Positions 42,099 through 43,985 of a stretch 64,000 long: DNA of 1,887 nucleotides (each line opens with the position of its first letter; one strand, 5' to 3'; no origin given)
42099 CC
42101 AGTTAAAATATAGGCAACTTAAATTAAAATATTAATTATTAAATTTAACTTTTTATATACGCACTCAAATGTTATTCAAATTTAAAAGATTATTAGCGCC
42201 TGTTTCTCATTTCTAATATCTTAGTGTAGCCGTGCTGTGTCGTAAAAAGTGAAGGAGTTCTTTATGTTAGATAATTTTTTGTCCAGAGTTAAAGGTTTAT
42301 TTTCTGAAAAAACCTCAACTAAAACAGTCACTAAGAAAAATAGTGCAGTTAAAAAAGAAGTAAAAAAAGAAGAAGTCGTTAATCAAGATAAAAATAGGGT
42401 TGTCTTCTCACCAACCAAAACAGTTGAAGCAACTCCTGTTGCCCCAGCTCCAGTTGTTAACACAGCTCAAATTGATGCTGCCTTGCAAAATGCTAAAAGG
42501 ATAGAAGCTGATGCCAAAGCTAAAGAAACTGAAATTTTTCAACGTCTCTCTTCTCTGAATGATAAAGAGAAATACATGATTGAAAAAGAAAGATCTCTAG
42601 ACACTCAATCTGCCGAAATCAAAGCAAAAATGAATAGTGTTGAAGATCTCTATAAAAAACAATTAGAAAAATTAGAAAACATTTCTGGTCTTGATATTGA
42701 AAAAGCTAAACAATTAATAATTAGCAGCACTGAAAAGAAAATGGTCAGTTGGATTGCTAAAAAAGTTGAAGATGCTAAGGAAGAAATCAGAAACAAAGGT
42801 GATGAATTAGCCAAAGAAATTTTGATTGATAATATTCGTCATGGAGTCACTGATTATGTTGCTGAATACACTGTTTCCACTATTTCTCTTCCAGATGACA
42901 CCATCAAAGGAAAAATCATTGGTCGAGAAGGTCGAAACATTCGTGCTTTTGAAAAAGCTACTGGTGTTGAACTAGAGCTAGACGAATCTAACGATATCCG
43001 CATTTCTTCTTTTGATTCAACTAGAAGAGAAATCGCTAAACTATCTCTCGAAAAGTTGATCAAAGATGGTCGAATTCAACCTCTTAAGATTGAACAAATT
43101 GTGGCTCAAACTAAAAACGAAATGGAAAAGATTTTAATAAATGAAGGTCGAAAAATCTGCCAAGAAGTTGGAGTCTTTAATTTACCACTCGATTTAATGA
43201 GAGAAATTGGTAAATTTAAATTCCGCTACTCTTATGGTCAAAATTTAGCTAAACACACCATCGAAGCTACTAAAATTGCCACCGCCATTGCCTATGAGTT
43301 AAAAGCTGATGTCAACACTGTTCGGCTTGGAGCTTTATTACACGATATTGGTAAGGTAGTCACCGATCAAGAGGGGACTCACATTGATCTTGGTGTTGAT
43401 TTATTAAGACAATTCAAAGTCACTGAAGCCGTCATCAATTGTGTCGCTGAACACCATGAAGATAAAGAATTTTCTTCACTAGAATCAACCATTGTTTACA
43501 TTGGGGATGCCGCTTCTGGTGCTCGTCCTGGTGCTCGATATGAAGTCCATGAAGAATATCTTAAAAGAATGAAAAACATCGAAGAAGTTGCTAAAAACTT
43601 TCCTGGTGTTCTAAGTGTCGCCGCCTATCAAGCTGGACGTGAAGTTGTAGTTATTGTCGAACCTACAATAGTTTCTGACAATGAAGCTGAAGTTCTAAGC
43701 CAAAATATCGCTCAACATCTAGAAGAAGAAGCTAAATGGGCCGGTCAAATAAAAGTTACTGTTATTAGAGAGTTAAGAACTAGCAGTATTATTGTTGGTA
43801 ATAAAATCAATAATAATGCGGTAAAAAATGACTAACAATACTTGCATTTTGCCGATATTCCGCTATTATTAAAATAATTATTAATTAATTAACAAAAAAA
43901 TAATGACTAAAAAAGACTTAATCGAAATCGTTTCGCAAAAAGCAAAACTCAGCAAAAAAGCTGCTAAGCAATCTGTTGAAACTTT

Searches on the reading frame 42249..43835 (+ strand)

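Call 48: search_protein_families(library=pfam, proteins=[window:42249-43835:+], max_evalue=0.001)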
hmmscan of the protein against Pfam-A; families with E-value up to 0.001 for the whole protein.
window:42249-43835:+ (528 aa): 3 families
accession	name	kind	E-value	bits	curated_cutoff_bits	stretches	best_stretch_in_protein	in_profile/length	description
PF12072.13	RNase_Y_N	-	4.8e-16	59.2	32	1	81-198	79-196/201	RNase Y N-terminal region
PF01966.28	HD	-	2.1e-15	57.5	22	1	334-421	2-112/116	HD domain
PF00013.35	KH_1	-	2.3e-05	24.5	21.5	1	212-264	4-61/66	KH domain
